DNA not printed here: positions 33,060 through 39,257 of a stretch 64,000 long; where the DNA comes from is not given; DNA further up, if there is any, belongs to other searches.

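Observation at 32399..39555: A 158-bp RNase Z fragment fused to the rnz promoter is duplicated 7 kb away, bracketing the second giant-gene cassette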

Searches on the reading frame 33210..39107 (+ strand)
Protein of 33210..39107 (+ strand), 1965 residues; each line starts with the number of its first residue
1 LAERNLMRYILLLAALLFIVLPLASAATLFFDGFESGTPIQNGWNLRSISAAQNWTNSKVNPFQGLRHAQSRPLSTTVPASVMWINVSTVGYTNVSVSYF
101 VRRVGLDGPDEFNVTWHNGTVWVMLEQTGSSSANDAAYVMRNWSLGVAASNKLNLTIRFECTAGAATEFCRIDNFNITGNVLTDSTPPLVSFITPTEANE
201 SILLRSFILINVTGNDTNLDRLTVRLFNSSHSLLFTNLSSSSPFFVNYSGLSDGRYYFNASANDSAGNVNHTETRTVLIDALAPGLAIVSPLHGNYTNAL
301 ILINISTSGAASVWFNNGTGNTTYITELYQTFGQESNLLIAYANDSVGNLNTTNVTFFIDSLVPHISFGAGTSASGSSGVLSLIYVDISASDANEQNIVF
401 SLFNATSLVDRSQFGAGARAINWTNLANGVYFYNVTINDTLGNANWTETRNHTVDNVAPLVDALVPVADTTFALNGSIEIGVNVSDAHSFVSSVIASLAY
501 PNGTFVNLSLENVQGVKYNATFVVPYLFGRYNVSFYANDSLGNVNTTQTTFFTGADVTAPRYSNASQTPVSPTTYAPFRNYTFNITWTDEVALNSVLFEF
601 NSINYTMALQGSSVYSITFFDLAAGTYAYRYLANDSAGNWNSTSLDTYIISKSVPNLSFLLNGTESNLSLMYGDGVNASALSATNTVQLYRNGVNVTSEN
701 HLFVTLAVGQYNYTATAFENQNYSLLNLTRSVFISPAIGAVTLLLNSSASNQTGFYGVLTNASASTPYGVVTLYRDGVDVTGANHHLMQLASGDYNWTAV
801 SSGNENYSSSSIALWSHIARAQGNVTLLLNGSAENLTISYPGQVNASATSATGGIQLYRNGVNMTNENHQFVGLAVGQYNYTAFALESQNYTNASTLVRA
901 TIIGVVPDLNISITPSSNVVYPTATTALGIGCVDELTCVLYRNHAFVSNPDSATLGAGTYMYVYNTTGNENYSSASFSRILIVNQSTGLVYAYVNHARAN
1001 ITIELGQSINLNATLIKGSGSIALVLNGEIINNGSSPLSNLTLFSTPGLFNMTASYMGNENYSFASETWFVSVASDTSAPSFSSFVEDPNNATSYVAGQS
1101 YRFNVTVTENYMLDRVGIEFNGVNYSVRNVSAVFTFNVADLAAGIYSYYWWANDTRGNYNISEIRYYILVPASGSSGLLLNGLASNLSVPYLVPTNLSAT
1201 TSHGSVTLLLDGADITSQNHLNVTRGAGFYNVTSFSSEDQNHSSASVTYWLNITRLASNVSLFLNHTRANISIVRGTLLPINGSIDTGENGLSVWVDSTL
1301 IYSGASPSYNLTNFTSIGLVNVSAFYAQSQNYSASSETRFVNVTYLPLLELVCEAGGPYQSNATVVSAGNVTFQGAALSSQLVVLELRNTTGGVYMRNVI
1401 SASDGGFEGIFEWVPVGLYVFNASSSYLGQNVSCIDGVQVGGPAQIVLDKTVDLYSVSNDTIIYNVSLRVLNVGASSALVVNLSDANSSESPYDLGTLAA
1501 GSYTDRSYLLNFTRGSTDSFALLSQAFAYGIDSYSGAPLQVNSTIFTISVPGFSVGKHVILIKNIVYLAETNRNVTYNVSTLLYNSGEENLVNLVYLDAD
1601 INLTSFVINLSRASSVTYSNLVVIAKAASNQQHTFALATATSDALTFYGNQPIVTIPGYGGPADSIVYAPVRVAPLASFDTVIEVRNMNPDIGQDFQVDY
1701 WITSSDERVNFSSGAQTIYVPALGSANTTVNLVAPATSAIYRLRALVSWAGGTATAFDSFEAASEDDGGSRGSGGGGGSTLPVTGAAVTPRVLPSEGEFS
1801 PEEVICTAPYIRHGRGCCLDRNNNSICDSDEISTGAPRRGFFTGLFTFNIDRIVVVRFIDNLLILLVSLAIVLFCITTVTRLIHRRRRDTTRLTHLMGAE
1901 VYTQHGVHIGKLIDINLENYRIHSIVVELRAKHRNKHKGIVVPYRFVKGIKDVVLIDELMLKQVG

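Call 6: search_protein_families(library=pfam, proteins=[window:33210-39107:+], max_evalue=0.01)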
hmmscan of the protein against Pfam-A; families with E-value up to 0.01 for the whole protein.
window:33210-39107:+ (1965 aa): 3 families
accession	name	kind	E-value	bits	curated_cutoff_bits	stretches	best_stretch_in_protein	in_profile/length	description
PF19077.6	Big_13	-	4.6e-11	43.5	27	1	212-280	33-101/102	Bacterial Ig-like domain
PF05239.21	PRC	-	6.7e-07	29.7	21.2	1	1893-1958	6-73/78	PRC-barrel domain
PF18962.6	Por_Secre_tail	-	0.0075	17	27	0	386-439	10-66/75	Secretion system C-terminal sorting domain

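Call 29: find_encoding_contigs(protein=window:33228-39107:+, flank=3000, max_places=10)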
Protein window:33228-39107:+ (1959 aa): 3 contigs read that carry it; 1 place shown.
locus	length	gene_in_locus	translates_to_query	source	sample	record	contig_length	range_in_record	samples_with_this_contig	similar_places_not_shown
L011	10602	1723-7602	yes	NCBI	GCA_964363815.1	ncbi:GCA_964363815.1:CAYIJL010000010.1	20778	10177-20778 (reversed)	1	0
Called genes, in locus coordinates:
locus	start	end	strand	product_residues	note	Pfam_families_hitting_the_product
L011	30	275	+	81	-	PF01423:LSM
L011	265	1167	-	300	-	PF23023:Anti-Pycsar_Apyc1, PF00753:Lactamase_B, PF13691:Lactamase_B_4, PF12706:Lactamase_B_2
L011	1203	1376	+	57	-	-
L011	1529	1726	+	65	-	PF12802:MarR_2 (weak), PF09339:HTH_IclR (faint)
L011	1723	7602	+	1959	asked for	PF19077:Big_13 (faint), PF05239:PRC (weak)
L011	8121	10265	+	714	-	PF19077:Big_13 (faint)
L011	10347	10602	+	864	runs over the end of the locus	PF00082:Peptidase_S8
